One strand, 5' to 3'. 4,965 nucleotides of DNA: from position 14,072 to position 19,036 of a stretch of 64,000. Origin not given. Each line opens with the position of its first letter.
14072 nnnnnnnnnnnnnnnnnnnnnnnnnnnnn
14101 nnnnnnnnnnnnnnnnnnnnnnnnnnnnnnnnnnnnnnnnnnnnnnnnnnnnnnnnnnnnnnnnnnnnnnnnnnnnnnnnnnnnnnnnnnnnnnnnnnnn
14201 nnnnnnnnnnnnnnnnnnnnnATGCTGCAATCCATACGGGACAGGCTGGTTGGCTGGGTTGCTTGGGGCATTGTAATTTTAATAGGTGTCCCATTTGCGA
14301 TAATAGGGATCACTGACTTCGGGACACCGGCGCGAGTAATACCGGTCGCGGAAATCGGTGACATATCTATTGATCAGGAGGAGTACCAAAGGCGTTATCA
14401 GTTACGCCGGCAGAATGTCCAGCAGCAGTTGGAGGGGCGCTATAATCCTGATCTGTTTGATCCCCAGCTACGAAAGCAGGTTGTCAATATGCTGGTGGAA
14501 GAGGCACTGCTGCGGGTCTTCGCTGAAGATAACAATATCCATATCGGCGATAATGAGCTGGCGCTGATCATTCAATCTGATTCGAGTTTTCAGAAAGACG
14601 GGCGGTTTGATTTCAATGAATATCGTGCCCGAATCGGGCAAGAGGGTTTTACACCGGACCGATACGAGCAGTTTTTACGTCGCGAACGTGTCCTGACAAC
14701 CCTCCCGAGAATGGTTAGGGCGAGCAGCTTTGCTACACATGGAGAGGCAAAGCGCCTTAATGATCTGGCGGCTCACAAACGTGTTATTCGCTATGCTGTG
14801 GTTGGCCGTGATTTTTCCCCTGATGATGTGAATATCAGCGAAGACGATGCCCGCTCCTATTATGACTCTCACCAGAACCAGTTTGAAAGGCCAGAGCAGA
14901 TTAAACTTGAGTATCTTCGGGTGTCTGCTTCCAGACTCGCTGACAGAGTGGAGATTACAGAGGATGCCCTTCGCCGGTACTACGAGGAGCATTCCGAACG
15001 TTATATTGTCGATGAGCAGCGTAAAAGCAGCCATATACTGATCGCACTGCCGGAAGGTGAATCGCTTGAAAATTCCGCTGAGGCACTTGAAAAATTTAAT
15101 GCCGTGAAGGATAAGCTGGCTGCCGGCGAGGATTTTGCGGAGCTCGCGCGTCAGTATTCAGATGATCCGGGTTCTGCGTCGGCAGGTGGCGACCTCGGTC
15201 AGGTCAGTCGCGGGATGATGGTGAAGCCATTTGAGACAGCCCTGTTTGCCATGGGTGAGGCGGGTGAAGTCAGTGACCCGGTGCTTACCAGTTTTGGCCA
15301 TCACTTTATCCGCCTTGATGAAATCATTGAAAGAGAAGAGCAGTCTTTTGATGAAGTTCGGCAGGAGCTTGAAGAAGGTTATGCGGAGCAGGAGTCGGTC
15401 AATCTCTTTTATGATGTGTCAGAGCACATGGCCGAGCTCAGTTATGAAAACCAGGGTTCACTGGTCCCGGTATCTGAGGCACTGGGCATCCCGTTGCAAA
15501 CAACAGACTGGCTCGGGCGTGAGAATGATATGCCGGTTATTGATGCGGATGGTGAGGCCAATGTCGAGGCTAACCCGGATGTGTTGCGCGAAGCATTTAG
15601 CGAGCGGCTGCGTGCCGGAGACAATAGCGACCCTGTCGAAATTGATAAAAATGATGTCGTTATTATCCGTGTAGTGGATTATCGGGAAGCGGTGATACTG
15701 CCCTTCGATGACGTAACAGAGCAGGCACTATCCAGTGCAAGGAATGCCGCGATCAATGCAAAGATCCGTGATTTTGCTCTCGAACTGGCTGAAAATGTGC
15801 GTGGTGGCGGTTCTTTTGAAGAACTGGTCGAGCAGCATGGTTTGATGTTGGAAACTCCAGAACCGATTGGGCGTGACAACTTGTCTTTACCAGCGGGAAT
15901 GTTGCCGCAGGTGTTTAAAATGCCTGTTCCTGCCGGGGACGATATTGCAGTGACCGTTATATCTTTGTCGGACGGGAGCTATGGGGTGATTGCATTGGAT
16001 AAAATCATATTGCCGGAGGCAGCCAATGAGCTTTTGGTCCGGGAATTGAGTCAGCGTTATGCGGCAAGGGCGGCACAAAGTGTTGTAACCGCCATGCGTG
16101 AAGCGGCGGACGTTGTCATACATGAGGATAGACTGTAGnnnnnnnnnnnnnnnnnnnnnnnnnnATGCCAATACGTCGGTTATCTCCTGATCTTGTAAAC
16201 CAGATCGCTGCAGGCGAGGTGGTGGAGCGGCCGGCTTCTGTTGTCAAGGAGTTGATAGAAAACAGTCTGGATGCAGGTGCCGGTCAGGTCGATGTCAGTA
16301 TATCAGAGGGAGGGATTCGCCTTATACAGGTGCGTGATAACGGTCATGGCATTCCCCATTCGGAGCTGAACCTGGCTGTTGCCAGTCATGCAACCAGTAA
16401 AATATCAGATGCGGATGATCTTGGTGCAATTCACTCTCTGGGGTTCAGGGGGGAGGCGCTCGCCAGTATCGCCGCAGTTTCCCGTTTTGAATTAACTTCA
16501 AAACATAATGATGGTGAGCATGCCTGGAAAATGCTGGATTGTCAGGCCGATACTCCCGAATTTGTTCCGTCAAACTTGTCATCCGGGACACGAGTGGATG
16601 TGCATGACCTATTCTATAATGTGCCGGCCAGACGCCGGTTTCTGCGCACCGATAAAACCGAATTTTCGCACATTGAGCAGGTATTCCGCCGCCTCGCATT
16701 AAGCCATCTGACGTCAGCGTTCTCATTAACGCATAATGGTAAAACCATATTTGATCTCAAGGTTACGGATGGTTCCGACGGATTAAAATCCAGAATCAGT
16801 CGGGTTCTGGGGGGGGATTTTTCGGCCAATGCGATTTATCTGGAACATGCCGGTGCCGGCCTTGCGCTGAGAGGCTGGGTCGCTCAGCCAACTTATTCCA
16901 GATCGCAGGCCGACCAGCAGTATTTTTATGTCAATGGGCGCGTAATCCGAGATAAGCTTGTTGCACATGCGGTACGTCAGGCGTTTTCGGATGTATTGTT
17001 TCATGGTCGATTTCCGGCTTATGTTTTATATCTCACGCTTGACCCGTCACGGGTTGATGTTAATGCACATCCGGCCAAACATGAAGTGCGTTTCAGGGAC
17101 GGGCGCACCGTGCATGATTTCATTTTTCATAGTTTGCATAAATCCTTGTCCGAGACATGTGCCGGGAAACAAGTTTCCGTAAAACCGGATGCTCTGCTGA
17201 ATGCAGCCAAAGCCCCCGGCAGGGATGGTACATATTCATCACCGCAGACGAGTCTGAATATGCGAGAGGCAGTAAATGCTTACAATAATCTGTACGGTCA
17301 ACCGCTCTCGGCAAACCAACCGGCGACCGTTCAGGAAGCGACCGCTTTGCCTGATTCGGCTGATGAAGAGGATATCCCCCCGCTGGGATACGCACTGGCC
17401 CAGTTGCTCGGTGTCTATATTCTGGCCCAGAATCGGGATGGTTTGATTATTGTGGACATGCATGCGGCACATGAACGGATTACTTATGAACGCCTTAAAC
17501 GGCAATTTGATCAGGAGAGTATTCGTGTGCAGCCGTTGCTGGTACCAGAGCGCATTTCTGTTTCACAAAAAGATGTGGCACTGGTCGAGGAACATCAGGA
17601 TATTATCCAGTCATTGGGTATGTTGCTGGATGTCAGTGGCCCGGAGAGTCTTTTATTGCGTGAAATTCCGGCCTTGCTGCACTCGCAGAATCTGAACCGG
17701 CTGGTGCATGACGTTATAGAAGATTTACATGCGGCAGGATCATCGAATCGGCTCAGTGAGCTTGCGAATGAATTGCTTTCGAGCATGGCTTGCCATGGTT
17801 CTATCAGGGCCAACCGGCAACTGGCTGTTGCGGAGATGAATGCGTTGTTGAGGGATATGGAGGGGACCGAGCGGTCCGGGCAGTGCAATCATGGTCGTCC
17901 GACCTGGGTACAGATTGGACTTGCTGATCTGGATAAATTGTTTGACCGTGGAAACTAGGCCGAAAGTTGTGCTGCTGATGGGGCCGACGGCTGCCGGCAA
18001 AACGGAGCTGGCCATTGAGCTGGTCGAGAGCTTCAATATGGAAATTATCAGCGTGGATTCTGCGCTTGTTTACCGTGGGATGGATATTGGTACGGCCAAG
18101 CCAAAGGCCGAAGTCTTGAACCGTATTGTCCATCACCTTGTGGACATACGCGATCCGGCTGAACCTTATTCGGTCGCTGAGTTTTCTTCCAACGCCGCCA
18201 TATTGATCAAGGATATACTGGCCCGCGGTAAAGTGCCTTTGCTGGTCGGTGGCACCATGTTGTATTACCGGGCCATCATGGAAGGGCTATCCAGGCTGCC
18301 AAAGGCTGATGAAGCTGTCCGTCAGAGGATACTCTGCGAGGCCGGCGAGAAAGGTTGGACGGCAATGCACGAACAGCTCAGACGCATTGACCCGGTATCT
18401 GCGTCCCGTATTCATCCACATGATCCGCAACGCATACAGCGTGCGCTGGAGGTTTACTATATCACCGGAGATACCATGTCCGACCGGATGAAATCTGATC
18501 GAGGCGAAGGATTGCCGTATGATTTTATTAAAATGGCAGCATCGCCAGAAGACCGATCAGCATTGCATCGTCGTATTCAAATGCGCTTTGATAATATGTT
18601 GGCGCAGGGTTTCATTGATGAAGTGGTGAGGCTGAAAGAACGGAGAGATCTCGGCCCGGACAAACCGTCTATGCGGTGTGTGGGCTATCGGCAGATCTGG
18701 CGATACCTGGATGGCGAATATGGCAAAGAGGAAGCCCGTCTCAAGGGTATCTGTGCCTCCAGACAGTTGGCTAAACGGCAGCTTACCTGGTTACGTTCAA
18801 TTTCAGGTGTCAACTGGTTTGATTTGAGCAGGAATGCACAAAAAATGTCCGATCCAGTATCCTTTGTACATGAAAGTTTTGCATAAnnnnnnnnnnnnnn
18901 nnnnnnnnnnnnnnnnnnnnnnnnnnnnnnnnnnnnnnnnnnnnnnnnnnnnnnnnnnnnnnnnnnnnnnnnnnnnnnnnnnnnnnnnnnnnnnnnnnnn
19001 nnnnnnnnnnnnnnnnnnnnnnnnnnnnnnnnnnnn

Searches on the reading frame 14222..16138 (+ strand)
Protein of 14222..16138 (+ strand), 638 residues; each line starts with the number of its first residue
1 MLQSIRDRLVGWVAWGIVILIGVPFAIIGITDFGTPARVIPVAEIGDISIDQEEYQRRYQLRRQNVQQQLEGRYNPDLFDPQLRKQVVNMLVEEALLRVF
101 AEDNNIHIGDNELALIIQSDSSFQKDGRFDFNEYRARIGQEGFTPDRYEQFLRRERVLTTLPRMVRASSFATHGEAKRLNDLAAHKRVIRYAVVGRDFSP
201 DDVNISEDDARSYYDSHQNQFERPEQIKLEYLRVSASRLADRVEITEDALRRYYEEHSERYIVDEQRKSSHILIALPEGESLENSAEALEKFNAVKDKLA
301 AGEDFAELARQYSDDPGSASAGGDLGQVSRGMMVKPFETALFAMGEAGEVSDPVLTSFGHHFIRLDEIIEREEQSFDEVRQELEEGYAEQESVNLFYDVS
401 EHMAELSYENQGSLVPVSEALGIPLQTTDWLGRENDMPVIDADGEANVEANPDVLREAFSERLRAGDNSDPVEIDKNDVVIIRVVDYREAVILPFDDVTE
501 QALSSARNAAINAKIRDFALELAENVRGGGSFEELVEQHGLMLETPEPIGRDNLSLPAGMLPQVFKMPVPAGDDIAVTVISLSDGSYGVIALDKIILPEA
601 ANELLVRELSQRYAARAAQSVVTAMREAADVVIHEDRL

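Call 83: search_protein_families(library=pfam, proteins=[window:14222-16138:+], max_evalue=0.00001)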
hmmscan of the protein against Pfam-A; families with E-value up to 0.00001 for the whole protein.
window:14222-16138:+ (638 aa): 5 families
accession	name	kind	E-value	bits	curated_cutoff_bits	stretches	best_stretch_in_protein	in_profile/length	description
PF13624.11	SurA_N_3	-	1.6e-37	129.2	27.2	1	1-158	1-158/162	SurA-like N-terminal domain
PF13616.12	Rotamase_3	-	1.4e-26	93.7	22.5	1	252-366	5-113/116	PPIC-type PPIASE domain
PF00639.27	Rotamase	-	3.7e-26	92.4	21.7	1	271-366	1-96/97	PPIC-type PPIASE domain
PF13623.11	SurA_N_2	-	4e-26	92.1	28.5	1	2-136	1-143/145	SurA-like N-terminal domain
PF13145.12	Rotamase_2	-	2.5e-23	83.6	27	1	245-381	1-121/121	PPIC-type PPIASE domain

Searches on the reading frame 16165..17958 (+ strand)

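Call 83: search_protein_families(library=pfam, proteins=[window:16165-17958:+], max_evalue=0.00001)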
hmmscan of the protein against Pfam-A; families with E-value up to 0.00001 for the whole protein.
window:16165-17958:+ (597 aa): 4 families
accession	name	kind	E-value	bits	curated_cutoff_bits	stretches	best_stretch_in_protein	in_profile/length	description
PF08676.16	MutL_C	-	3.9e-46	156.7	25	1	411-553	1-142/142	MutL C terminal dimerisation domain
PF01119.25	DNA_mis_repair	-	7.3e-39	132.5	26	1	211-328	1-118/119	DNA mismatch repair protein, C-terminal domain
PF13589.12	HATPase_c_3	-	5.4e-12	46.3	25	1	24-119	4-99/137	Histidine kinase-, DNA gyrase B-, and HSP90-like ATPase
PF02518.31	HATPase_c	-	1.3e-07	32.5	26.4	1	21-75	4-61/111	Histidine kinase-, DNA gyrase B-, and HSP90-like ATPase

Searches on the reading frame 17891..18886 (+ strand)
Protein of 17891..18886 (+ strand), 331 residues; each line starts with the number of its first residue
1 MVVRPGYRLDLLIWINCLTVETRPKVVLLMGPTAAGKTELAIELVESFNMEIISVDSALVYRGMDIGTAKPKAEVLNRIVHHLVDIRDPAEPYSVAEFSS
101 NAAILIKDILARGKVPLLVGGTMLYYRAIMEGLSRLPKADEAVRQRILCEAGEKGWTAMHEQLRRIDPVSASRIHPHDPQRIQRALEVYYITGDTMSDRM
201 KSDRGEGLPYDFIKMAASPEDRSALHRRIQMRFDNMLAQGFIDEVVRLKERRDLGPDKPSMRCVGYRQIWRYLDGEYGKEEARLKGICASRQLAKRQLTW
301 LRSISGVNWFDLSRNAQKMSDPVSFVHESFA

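Call 83: search_protein_families(library=pfam, proteins=[window:17891-18886:+], max_evalue=0.00001)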
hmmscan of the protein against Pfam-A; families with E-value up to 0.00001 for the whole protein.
window:17891-18886:+ (331 aa): 1 family
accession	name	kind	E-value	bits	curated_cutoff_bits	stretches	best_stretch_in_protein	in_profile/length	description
PF01715.23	IPPT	-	3e-86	289.5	23.6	1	60-303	2-242/243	IPP transferase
